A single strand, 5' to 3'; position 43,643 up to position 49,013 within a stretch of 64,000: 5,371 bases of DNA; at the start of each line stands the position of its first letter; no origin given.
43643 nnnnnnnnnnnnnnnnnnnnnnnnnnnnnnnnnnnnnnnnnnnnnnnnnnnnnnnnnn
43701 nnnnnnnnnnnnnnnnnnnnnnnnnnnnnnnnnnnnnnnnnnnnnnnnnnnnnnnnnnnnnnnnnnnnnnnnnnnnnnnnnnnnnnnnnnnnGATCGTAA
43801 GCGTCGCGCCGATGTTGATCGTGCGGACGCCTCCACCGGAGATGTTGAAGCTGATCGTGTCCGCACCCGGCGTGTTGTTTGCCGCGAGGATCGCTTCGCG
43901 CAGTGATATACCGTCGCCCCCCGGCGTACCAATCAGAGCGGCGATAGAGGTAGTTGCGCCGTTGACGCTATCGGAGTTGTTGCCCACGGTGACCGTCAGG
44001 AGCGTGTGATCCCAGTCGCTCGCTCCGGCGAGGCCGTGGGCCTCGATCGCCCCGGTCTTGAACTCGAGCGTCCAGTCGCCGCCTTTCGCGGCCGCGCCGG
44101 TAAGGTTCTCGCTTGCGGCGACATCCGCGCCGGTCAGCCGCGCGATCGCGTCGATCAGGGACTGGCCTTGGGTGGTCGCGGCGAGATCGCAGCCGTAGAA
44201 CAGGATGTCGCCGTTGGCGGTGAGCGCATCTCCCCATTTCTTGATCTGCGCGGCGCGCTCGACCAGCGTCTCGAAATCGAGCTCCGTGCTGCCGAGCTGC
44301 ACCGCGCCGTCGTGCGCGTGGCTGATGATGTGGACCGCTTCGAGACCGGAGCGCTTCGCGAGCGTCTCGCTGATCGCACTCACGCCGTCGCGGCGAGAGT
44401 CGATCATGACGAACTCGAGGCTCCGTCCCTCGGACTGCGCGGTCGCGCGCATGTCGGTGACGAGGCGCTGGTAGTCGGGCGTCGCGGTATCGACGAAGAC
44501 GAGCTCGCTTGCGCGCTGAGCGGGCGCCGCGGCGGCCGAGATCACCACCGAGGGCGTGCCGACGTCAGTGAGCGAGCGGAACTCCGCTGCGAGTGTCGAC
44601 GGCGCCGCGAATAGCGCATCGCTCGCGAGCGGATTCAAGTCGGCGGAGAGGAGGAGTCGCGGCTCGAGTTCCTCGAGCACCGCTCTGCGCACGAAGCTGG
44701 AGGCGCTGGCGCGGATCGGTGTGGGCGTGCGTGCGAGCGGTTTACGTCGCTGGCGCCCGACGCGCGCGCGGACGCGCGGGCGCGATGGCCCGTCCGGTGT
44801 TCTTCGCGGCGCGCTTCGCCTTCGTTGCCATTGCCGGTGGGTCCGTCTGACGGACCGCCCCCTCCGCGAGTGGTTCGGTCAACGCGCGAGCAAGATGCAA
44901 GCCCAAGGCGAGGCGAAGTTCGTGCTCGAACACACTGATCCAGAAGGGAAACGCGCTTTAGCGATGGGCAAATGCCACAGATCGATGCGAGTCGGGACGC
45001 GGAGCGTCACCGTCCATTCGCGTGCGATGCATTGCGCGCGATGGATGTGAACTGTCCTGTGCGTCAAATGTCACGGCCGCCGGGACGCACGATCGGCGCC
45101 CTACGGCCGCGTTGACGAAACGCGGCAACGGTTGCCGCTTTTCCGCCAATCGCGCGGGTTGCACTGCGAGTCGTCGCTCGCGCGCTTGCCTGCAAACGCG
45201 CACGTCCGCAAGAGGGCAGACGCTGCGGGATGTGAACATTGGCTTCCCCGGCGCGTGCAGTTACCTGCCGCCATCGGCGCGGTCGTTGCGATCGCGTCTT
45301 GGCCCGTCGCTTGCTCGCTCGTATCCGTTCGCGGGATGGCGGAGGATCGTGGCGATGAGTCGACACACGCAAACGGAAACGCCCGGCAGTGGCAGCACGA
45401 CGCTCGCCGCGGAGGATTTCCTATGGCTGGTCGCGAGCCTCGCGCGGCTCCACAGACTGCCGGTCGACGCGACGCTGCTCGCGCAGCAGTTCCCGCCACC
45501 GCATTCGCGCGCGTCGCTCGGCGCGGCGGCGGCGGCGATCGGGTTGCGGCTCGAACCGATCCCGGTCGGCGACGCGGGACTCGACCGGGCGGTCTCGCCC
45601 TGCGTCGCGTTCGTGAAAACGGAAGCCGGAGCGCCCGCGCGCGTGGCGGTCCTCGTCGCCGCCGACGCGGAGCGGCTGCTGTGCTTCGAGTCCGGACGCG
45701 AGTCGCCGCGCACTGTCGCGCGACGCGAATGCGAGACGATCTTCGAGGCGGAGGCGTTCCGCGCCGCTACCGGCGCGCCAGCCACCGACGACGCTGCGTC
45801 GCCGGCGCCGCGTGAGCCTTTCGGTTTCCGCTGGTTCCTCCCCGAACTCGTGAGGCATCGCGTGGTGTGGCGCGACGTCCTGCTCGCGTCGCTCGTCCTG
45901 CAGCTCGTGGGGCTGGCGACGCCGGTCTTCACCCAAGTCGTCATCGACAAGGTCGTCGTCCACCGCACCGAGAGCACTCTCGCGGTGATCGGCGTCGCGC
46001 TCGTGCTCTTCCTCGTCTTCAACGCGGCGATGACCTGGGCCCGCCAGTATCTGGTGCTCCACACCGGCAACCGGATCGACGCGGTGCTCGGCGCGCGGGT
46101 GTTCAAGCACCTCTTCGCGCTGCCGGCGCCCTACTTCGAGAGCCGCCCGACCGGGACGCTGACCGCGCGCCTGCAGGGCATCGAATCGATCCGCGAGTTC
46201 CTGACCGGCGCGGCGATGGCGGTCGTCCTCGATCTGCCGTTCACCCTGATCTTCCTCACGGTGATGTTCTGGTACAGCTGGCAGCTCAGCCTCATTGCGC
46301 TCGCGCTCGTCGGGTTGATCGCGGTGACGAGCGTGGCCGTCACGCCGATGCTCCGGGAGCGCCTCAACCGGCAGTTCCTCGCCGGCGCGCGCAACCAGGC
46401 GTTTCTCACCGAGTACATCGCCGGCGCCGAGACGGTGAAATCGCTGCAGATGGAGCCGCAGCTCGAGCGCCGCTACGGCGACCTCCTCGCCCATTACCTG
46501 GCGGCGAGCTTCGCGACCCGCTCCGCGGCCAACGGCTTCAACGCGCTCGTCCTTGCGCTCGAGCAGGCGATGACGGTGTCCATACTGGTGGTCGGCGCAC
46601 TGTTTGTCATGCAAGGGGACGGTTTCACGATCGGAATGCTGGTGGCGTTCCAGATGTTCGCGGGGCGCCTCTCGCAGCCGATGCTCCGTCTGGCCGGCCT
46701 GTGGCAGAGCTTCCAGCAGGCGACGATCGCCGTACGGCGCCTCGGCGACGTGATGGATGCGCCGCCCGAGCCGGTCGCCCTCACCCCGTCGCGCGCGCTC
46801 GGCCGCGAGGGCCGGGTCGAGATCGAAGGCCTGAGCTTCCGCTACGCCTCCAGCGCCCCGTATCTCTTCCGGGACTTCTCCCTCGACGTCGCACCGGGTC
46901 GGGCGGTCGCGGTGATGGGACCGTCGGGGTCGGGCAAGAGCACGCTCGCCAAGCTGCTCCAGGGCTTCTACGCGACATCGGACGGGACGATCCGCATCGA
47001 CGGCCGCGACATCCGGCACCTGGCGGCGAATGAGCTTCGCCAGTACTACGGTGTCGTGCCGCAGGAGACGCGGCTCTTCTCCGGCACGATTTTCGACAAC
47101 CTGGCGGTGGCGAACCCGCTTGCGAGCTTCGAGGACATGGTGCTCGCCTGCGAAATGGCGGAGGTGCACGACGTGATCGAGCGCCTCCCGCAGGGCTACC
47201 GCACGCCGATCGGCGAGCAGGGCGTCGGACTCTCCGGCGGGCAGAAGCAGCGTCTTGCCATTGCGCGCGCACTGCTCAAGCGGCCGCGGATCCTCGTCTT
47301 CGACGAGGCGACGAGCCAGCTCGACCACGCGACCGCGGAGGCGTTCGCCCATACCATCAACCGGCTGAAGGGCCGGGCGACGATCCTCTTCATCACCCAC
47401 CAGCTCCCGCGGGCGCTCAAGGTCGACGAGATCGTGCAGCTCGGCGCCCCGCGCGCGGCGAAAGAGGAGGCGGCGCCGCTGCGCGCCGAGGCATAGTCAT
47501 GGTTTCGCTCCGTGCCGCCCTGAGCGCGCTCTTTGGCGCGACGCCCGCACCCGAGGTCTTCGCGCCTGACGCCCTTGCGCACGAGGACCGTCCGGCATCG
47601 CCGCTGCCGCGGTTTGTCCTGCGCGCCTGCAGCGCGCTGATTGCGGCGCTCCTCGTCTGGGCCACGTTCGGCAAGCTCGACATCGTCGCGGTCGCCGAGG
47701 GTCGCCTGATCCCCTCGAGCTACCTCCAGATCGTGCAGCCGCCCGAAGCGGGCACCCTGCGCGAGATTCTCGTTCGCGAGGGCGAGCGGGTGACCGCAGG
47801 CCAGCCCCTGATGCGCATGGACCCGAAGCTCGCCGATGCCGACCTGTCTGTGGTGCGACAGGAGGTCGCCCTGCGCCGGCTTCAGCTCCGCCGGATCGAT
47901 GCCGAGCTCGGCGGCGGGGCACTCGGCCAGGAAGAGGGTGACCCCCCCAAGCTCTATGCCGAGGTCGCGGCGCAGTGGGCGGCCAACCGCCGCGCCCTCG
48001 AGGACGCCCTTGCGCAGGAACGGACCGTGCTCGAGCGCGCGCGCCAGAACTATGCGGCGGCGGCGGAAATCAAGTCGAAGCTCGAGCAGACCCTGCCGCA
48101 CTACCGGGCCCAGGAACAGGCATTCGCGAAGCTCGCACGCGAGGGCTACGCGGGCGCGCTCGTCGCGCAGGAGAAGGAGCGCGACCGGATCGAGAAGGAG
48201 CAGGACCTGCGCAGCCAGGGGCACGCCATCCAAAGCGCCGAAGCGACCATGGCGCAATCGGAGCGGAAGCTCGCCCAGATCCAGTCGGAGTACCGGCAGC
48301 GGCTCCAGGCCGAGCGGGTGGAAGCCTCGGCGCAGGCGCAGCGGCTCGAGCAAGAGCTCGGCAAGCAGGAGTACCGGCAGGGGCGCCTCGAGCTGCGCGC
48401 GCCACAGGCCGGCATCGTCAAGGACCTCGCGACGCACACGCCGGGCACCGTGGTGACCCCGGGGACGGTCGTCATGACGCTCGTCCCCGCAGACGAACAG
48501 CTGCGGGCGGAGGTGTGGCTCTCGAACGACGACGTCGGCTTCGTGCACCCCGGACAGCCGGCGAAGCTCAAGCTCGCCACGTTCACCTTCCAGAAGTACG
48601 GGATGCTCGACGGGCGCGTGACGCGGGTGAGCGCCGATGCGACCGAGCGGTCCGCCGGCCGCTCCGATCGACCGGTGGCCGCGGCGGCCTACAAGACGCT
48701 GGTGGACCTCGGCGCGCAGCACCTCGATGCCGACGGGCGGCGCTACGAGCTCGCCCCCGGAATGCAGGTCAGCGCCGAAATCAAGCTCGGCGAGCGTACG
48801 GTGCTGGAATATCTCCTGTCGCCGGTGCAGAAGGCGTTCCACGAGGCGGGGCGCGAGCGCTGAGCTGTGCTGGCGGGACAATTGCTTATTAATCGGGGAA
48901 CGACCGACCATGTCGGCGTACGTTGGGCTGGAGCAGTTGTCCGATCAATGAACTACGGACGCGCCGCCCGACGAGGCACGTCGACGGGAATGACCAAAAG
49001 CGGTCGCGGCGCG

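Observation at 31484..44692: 4402-aa surface-type protein with non-canonical export logic: no Sec signal, no RTX/T1SS C-terminus, C-terminal membrane segment plus acidic tail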

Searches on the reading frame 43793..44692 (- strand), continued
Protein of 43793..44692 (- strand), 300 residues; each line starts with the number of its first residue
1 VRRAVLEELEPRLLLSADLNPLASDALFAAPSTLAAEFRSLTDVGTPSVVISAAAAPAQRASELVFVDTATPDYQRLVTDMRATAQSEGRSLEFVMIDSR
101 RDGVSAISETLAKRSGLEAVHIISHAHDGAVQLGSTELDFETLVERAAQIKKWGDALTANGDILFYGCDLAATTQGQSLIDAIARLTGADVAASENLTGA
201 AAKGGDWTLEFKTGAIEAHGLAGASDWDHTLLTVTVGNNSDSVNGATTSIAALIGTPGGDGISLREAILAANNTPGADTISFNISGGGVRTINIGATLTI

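Call 75: search_protein_families(library=pfam, proteins=[L145:550-1305:+, L145:1903-2685:+, L145:2682-4001:+, L145:4001-6094:+, L145:6171-7052:+, L145:7028-8047:+, L145:9039-9719:+, L145:9815-17068:+], max_evalue=0.001)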
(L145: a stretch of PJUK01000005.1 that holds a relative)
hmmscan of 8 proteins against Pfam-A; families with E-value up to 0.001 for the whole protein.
L145:550-1305:+ (251 aa): 0 families

L145:1903-2685:+ (260 aa): 2 families
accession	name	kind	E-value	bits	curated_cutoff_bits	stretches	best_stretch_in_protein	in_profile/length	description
PF13437.12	HlyD_3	-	1.4e-15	58.3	22.2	1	150-248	2-105/106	HlyD family secretion protein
PF16576.10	HlyD_D23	-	2.7e-09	37.1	30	1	52-250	18-212/214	Barrel-sandwich domain of CusB or HlyD membrane-fusion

L145:2682-4001:+ (439 aa): 4 families
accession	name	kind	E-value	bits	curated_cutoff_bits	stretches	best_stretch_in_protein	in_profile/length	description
PF13437.12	HlyD_3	-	8.2e-14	52.7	22.2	1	304-384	2-81/106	HlyD family secretion protein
PF16576.10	HlyD_D23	-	2.7e-07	30.5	30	1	209-375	21-180/214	Barrel-sandwich domain of CusB or HlyD membrane-fusion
PF13185.12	GAF_2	-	0.00025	21.7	28.6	0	117-158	92-134/136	GAF domain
PF13533.13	Biotin_lipoyl_2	-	0.00031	20.9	29.8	0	210-238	3-31/32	Biotin-lipoyl like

L145:4001-6094:+ (697 aa): 4 families
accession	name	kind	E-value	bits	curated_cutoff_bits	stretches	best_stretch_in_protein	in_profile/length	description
PF13533.13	Biotin_lipoyl_2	-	2.1e-09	37.4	29.8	1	447-476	3-32/32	Biotin-lipoyl like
PF13437.12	HlyD_3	-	1.5e-08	35.8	22.2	0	537-614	2-79/106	HlyD family secretion protein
PF02163.28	Peptidase_M50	-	1.5e-07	31.4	27.2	1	183-266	2-105/221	Peptidase family M50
PF16576.10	HlyD_D23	-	4.9e-05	23.2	30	1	441-549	16-123/214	Barrel-sandwich domain of CusB or HlyD membrane-fusion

L145:6171-7052:+ (293 aa): 1 family
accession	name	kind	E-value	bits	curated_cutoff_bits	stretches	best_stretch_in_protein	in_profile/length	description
PF05118.21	Asp_Arg_Hydrox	-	5.9e-13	49.4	22.6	1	116-201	73-154/157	Aspartyl/Asparaginyl beta-hydroxylase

L145:7028-8047:+ (339 aa): 1 family
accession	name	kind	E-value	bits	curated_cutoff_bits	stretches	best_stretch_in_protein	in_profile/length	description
PF13469.12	Sulfotransfer_3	-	6.5e-07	30.3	27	1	90-197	7-144/216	Sulfotransferase family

L145:9039-9719:+ (226 aa): 1 family
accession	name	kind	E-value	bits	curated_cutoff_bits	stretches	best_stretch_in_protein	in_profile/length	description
PF07484.17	Collar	-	8.2e-25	87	24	1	17-73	1-57/57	Phage Tail Collar Domain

L145:9815-17068:+ (2417 aa): 6 families
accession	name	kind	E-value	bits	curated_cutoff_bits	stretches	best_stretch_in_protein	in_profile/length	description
PF19078.6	Big_12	-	7.1e-304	983.5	27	10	1713-1815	1-102/102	Bacterial Ig-like domain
PF14252.11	DUF4347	-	1.9e-61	207.1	24.6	1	76-238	1-163/164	Domain of unknown function (DUF4347)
PF22544.2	HYDIN_VesB_CFA65-like_Ig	-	9.5e-19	67.9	25.5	0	1589-1645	20-76/100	HYDIN/CFA65/VesB-like, Ig-like domain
PF13205.12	Big_5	-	7.6e-10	39.9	23.6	0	1204-1293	2-94/105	Bacterial Ig-like domain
PF12951.13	PATR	-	7.4e-09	35.9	27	1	900-929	1-30/30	Passenger-associated-transport-repeat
PF14310.12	Fn3-like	-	3.3e-07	30.8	25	0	399-449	5-52/71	Fibronectin type III-like domain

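Call 90: search_solved_structures(query=A2, max_evalue=1, show_alignments=1)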
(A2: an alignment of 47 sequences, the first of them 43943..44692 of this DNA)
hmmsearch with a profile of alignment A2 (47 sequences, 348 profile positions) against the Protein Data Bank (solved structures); distinct sequences matched with E-value up to 1: 0.

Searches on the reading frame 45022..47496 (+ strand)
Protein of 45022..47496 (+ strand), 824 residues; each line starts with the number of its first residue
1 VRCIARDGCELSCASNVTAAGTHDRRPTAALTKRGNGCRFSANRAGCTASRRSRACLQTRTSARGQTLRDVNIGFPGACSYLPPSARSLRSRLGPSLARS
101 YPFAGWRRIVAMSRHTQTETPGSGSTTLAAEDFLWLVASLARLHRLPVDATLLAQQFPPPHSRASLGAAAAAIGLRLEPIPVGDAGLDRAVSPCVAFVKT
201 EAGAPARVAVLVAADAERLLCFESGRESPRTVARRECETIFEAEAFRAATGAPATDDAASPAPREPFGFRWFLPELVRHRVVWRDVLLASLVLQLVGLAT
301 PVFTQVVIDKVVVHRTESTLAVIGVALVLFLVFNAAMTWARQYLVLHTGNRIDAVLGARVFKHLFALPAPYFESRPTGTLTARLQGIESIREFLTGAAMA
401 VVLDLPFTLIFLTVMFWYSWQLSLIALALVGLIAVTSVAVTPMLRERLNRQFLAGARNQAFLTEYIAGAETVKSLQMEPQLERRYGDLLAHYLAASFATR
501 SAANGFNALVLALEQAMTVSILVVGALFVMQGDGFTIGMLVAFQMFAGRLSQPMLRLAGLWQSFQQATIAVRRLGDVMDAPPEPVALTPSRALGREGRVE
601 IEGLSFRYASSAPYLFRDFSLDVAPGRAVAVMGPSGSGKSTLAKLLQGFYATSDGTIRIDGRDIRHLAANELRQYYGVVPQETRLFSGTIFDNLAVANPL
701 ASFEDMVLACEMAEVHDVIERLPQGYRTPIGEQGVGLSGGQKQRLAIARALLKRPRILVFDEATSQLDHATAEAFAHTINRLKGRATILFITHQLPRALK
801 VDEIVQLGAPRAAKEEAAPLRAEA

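Call 7: search_protein_families(library=pfam, proteins=[window:45022-47496:+], max_evalue=0.001)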
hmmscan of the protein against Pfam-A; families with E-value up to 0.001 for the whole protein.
window:45022-47496:+ (824 aa): 6 families
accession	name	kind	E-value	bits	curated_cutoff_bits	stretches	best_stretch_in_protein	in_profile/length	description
PF00664.28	ABC_membrane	-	3.4e-46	158.6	28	1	287-554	5-274/274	ABC transporter transmembrane region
PF00005.33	ABC_tran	-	1.5e-32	113.5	25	1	617-765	2-137/137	ABC transporter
PF02463.25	SMC_N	-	1.7e-06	28.1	40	1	711-807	135-211/220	RecF/RecN/SMC N terminal domain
PF13304.12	AAA_21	-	7.6e-06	26.6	27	0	737-794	238-299/304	AAA domain, putative AbiEii toxin, Type IV TA system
PF13191.12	AAA_16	-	1.1e-05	26.5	32.6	1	625-790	24-166/167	AAA ATPase domain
PF13401.12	AAA_22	-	0.00011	23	27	0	627-797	6-128/130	AAA domain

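Call 13: search_protein_families(library=ncbifam, proteins=[window:45022-47496:+], max_evalue=0.001)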
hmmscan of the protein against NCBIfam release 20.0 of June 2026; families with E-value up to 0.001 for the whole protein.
window:45022-47496:+ (824 aa): 186 families (the best 25 are shown)
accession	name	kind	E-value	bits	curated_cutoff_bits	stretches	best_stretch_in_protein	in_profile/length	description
TIGR01846.1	type_I_sec_HlyB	subfamily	2.4e-178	594.6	725.55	1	137-808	5-665/694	type I secretion system permease/ATPase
TIGR03375.1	type_I_sec_LssB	subfamily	3.1e-136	455.4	693.1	1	136-802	6-669/696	type I secretion system permease/ATPase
TIGR03796.1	NHLM_micro_ABC1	equivalog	1.2e-110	370.8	853.3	1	276-808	149-685/710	NHLP family bacteriocin export ABC transporter peptidase/permease/ATPase subunit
TIGR03797.1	NHLM_micro_ABC2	equivalog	7.5e-103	345.3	709.4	1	166-809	35-659/686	NHLP bacteriocin export ABC transporter permease/ATPase subunit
TIGR01193.1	bacteriocin_ABC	subfamily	1.9e-97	327.5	523.85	1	269-807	144-681/708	peptide cleavage/export ABC transporter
TIGR01842.1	type_I_sec_PrtD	subfamily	6.6e-97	325.3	510.15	1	283-807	8-526/544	type I secretion system permease/ATPase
TIGR02203.1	MsbA_lipidA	equivalog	4.5e-90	302.8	602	1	285-807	15-541/572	lipid A export permease/ATP-binding protein MsbA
TIGR02204.1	MsbA_rel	hypoth_equivalog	2.5e-89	300.5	780.4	1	271-808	8-548/576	ABC transporter, permease/ATP-binding protein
TIGR00958.1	3a01208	subfamily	1e-86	291.8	874.6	1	285-808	164-687/711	antigen peptide transporter 2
NF052233.1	CphA_assoc_ABC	equivalog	2.5e-82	277.4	880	1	268-807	167-715/766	cyanophycin metabolism-associated ABC transporter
NF045513.1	HepA_fam_ABC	equivalog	3.8e-76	256.8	725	1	308-809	79-583/610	heterocyst formation ABC transporter subunit HepA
TIGR02857.1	CydD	equivalog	2.2e-72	244.7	435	1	287-807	9-529/529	thiol reductant ABC exporter subunit CydD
NF008381.0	PRK11176.1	equivalog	2e-70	237.8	867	1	307-806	51-550/582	lipid A ABC transporter ATP-binding protein/permease MsbA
NF010178.0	PRK13657.1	equivalog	6.7e-68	229.5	733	1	278-807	16-542/588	glucan ABC transporter ATP-binding protein/ permease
NF008056.1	PRK10790.1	equivalog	6.2e-67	226.4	746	1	283-808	21-548/584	SmdB family multidrug efflux ABC transporter permease/ATP-binding protein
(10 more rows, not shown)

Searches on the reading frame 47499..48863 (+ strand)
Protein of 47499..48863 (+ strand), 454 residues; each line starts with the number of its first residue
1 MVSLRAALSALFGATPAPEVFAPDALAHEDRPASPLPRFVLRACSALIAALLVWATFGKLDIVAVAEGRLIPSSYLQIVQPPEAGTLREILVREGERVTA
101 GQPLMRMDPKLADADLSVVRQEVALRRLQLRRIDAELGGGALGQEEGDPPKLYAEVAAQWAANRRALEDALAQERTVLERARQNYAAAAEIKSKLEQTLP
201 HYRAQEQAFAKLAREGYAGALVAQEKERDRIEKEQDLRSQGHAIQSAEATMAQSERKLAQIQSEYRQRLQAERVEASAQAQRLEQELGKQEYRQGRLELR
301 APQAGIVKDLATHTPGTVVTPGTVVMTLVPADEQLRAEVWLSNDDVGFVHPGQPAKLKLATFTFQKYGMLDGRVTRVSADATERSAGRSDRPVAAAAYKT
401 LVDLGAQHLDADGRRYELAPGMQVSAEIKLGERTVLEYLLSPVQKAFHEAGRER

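Call 7: search_protein_families(library=pfam, proteins=[window:47499-48863:+], max_evalue=0.001)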
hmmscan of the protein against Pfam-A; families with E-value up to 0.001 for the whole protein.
window:47499-48863:+ (454 aa): 4 families
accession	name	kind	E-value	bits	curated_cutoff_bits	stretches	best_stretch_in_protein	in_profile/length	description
PF13437.12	HlyD_3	-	6.1e-20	72.4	22.2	1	299-385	2-84/106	HlyD family secretion protein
PF16576.10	HlyD_D23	-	7.8e-08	32.3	30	1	246-377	53-184/214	Barrel-sandwich domain of CusB or HlyD membrane-fusion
PF00364.28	Biotin_lipoyl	-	3.5e-06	27.2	22.1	0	79-107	45-73/73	Biotin-requiring enzyme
PF13533.13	Biotin_lipoyl_2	-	1.1e-05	25.5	29.8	1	78-108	2-32/32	Biotin-lipoyl like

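Call 13: search_protein_families(library=ncbifam, proteins=[window:47499-48863:+], max_evalue=0.001)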
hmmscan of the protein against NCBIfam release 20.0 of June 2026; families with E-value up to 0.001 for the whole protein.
window:47499-48863:+ (454 aa): 11 families
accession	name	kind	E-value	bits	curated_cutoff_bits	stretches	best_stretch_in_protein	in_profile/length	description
TIGR01843.1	type_I_hlyD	subfamily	6.3e-99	331.8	208.65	1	35-454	2-422/422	HlyD family type I secretion periplasmic adaptor subunit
TIGR03794.1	NHLM_micro_HlyD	equivalog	2.4e-21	76.1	156.2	1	33-380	15-339/421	NHLP bacteriocin system secretion protein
TIGR01730.1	RND_mfp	subfamily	9.8e-15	54.3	94.9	2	268-382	106-215/322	efflux RND transporter periplasmic adaptor subunit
TIGR01000.1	bacteriocin_acc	subfamily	2.2e-12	46.6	258.85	1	194-387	210-409/457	bacteriocin secretion accessory protein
TIGR02971.1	heterocyst_DevB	subfamily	2e-11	43.9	129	1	65-386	2-287/327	ABC exporter membrane fusion protein, DevB family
TIGR00998.1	8a0101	subfamily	5.4e-11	42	390.8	1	46-378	11-282/334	EmrA/EmrK family multidrug efflux transporter periplasmic adaptor subunit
NF007785.0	PRK10476.1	equivalog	3.1e-05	23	376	0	42-128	16-100/347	multidrug transporter subunit MdtN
TIGR00999.1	8a0102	subfamily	0.00022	20.4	319.3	1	264-380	59-170/271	CzcB/NccB family metal efflux transporter periplasmic adaptor subunit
TIGR02712.1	urea_carbox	equivalog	0.00048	17.9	1303.85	0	223-328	1098-1200/1201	urea carboxylase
NF008814.0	PRK11854.1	equivalog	0.00073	18.1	722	0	81-258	254-388/637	pyruvate dehydrogenase complex dihydrolipoyllysine-residue acetyltransferase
NF005457.0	PRK07051.1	equivalog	0.0009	19.4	87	0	79-108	50-79/80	acetyl-CoA carboxylase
